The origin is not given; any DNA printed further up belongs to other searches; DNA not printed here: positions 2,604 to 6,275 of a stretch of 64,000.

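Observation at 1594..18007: The ebo cluster is sandwiched between two paralogous exported ThuA / PQQ-type dehydrogenase loci with a dedicated cytochrome c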

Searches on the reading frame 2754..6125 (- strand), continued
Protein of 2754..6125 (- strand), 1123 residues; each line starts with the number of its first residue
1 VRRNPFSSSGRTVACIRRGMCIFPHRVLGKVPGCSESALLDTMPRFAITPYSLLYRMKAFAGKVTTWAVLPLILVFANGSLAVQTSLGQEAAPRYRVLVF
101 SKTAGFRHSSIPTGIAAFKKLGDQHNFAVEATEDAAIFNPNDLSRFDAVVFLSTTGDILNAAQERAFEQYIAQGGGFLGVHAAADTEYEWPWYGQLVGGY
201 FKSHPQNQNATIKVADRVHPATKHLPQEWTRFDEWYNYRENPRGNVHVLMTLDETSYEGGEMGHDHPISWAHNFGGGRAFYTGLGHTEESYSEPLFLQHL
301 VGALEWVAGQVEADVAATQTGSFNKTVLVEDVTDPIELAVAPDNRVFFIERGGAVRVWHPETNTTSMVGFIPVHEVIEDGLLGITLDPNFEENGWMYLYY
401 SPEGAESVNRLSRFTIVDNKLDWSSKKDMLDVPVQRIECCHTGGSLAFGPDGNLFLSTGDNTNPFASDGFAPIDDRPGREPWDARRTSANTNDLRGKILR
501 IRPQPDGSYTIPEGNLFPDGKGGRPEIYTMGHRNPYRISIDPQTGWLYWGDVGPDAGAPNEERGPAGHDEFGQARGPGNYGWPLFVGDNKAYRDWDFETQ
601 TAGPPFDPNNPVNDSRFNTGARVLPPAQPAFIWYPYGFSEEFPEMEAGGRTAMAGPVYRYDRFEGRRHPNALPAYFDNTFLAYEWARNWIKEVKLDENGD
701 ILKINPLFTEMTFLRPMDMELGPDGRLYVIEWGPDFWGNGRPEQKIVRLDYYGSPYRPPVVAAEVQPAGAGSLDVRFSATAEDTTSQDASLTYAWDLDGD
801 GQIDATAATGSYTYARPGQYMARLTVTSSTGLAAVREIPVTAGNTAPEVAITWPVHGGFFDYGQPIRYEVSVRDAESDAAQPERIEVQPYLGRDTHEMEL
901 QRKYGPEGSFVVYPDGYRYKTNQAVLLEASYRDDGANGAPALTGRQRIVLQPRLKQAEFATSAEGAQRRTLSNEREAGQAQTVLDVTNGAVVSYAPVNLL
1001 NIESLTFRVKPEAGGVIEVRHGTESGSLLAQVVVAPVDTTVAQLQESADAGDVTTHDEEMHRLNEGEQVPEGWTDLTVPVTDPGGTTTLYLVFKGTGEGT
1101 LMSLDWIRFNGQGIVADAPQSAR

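Call 46: find_encoding_contigs(protein=P0141, flank=10000, max_places=2)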
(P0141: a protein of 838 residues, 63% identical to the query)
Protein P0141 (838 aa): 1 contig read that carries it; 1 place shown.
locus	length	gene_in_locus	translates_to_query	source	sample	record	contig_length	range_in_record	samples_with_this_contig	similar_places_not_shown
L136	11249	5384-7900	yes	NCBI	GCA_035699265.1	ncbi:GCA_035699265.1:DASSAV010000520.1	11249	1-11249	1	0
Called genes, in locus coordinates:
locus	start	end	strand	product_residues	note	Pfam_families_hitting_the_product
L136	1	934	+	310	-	?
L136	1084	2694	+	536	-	PF00884:Sulfatase, PF01663:Phosphodiest, PF16347:SGSH_C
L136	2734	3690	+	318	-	PF03781:FGE-sulfatase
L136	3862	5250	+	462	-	PF01663:Phosphodiest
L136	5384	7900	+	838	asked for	PF07995:GSDH, PF00801:PKD, PF03422:CBM_6 (faint), PF18911:PKD_4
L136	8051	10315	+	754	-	PF07995:GSDH, PF03422:CBM_6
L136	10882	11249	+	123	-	PF13620:CarboxypepD_reg, PF13715:CarbopepD_reg_2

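Call 55: find_encoding_contigs(protein=P0136, flank=10000, max_places=2)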
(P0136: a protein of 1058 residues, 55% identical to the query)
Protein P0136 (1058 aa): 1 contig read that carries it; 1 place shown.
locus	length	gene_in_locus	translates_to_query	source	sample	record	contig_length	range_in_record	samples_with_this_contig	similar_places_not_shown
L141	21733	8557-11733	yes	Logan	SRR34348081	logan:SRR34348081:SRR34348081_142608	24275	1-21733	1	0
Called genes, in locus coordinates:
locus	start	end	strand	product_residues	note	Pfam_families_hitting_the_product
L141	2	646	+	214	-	?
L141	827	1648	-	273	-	PF25788:Ig_Rha78A_N (faint)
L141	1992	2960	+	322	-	PF00582:Usp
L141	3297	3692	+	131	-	PF15071:TMEM220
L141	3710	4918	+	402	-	PF01261:AP_endonuc_2 (weak)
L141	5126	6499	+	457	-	PF01663:Phosphodiest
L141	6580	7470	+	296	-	PF28008:EboA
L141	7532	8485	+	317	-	PF01026:TatD_DNase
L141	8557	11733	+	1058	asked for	PF06283:ThuA, PF07995:GSDH, PF00801:PKD, PF18911:PKD_4, PF03422:CBM_6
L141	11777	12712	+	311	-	PF01040:UbiA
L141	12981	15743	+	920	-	PF23500:DUF7133, PF07995:GSDH (weak), PF13646:HEAT_2 (weak)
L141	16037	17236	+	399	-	PF13685:Fe-ADH_2 (faint), PF01761:DHQ_synthase, PF24621:DHQS_C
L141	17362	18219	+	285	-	-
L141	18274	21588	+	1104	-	PF06439:3keto-disac_hyd, PF06283:ThuA, PF07995:GSDH, PF00801:PKD, PF18911:PKD_4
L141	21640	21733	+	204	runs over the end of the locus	PF00034:Cytochrom_C, PF13442:Cytochrome_CBB3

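Call 60: search_protein_families(library=pfam, proteins=[L141:12981-15743:+, L141:17362-18219:+, L141:3297-3692:+], max_evalue=0.001)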
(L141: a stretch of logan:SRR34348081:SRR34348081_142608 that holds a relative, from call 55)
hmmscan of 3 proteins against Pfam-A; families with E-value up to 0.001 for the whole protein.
L141:12981-15743:+ (920 aa): 3 families
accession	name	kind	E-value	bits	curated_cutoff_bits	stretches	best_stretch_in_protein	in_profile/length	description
PF23500.1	DUF7133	-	3.5e-32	112.6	27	1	50-341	10-313/385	Domain of unknown function (DUF7133)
PF13646.12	HEAT_2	-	8.4e-18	64.9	27.7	1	468-551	3-87/88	HEAT repeats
PF07995.17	GSDH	-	1.1e-05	25.3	25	1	172-276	111-222/332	Glucose / Sorbosone dehydrogenase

L141:17362-18219:+ (285 aa): 0 families

L141:3297-3692:+ (131 aa): 1 family
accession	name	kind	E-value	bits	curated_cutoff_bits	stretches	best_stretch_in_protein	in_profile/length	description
PF15071.11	TMEM220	-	9.1e-18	65.2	27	1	16-113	1-99/100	Transmembrane family 220, helix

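Call 61: search_solved_structures(query=window:2754-5957:-, max_evalue=0.001, show_alignments=1)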
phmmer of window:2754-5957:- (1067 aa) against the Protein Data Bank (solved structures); distinct sequences matched with E-value up to 0.001: 14.
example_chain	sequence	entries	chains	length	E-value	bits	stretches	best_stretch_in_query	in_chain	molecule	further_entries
4jqs_A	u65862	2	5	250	7e-25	90.2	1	35-254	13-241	hypothetical protein | Uncharacterized protein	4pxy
2ism_A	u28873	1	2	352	3.5e-24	87.8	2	434-539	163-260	Putative oxidoreductase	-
5min_A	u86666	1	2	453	1.5e-18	69.2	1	260-536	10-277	Quinoprotein glucose dehydrogenase B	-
8re0_A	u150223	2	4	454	1.8e-18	68.9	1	260-536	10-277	Quinoprotein glucose dehydrogenase B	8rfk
1c9u_A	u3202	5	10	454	1.8e-18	68.9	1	260-536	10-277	SOLUBLE QUINOPROTEIN GLUCOSE DEHYDROGENASE | PROTEIN (SOLUBLE QUINOPROTEIN GLUCOSE DEHYDROGENASE) | Quinoprotein glucose dehydrogenase B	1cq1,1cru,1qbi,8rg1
3a9g_A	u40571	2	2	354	1.4e-17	65.9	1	268-411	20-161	Putative uncharacterized protein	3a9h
7cdy_A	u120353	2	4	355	2.9e-12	48.4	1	275-529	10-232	glucose dehydrogenase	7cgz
2g8s_A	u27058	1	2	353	1.6e-11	45.9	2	266-411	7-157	Glucose/sorbosone dehydrogenases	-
4e5v_A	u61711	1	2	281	2.3e-10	42.1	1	146-242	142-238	Putative thua-like protein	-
7pgm_A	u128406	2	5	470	3.3e-07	31.7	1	287-486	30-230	Hedgehog-interacting protein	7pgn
2wfx_B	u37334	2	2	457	3.5e-07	31.5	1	287-486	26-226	HEDGEHOG-INTERACTING PROTEIN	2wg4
2wft_A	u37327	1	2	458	3.6e-07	31.5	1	287-486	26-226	HEDGEHOG-INTERACTING PROTEIN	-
2wg3_C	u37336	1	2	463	3.7e-07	31.5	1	287-486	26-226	HEDGEHOG-INTERACTING PROTEIN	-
3ho3_A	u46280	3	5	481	3.7e-07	31.5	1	287-486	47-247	Hedgehog-interacting protein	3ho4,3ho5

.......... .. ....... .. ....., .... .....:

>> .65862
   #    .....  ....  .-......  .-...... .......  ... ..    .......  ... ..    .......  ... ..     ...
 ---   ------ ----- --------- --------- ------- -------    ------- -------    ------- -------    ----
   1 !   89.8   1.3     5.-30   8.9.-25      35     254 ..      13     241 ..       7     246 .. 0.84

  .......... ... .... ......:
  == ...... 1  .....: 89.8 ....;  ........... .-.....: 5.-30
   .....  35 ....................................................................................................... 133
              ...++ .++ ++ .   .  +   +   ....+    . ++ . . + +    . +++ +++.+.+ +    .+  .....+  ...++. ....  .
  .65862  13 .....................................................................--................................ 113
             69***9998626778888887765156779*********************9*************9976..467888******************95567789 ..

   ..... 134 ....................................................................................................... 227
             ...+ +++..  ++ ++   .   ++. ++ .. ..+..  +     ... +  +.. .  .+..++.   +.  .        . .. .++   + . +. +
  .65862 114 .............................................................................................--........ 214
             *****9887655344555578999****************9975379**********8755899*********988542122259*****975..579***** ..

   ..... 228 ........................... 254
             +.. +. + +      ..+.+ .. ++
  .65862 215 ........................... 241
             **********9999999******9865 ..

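Call 70: search_protein_families(library=ncbifam, proteins=[L141:12981-15743:+, L082:5663-6805:+], max_evalue=1)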
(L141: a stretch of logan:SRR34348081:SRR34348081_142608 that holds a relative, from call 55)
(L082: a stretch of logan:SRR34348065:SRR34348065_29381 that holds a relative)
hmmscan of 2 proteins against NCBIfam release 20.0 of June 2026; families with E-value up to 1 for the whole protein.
L141:12981-15743:+ (920 aa): 5 families
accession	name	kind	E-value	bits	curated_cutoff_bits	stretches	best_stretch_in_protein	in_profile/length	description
TIGR02604.1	Piru_Ver_Nterm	subfamily_domain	3.8e-38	131.8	122.2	2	54-252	1-203/367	PVC-type heme-binding CxxCH protein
NF033206.1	ScyE_fam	subfamily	1.7e-06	27.8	80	1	179-242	210-262/333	ScyD/ScyE family protein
NF045662.1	DVU0298_fam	equivalog_domain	0.0014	18.2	75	1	472-538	118-187/213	DVU0298 family protein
NF045915.1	PhycobilmeDegNblB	equivalog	0.027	14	300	1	501-549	166-214/214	phycobilisome degradation protein NblB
NF010374.0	PRK13800.1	equivalog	0.16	10.1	1196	1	401-555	623-771/898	fumarate reductase/succinate dehydrogenase flavoprotein subunit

L082:5663-6805:+ (380 aa): 12 families
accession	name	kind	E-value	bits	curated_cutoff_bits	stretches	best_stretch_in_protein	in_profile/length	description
NF041392.1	XylDh_Gfo6_Halo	equivalog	3e-69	233.5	350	1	45-374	13-346/350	D-xylose 1-dehydrogenase Gfo6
TIGR04380.1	myo_inos_iolG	equivalog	4.9e-31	107.8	355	2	49-283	2-226/330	inositol 2-dehydrogenase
NF052479.1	LevoglcsnDh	equivalog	4e-27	94.9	650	1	105-260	63-220/386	levoglucosan dehydrogenase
NF040723.1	UDP-GlcNAcDh_Arch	equivalog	2.8e-19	69.8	450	1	51-363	3-294/302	UDP-N-acetylglucosamine 3-dehydrogenase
NF008607.0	PRK11579.1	subfamily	8.8e-13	47.9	330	1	48-261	4-205/346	oxidoreductase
NF052679.1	InsChiInosDhIolG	equivalog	9.2e-13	47.9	540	1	87-181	41-133/343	bifunctional inositol 2-dehydrogenase/D-chiro-inositol 1-dehydrogenase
NF058563.1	BT_2159_fam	equivalog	1.8e-09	37.1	650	1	51-253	3-192/350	disaccharide 3-dehydrogenase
NF058561.1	BT_2158_fam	equivalog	9.4e-09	34.3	750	1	13-187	1-168/487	glycoside 3-dehydrogenase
NF007574.0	PRK10206.1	equivalog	3.4e-07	29.6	352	1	51-162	5-112/345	oxidoreductase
TIGR02811.1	formate_TAT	hypoth_equivalog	0.00026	21.2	48.45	1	9-48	6-44/66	formate dehydrogenase region TAT target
TIGR01409.1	TAT_signal_seq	domain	0.00051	20.3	16.7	1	13-37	2-23/29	twin-arginine translocation signal domain-containing protein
TIGR01850.1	argC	equivalog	0.061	12.5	233.6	1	51-143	3-95/345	N-acetyl-gamma-glutamyl-phosphate reductase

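Call 91: search_protein_families(library=pfam, proteins=[L136:8051-10315:+], max_evalue=0.001)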
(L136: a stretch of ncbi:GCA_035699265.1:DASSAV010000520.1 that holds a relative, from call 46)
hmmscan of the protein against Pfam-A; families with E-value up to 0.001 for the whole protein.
L136:8051-10315:+ (754 aa): 3 families
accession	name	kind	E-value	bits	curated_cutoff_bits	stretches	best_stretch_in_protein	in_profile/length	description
PF07995.17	GSDH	-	7.7e-43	147.5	25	1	70-341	2-240/332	Glucose / Sorbosone dehydrogenase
PF03422.21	CBM_6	-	1.1e-14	55.2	28.9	1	611-745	1-123/125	Carbohydrate binding module (family 6)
PF23500.1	DUF7133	-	0.00027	20.8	27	0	444-467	324-347/385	Domain of unknown function (DUF7133)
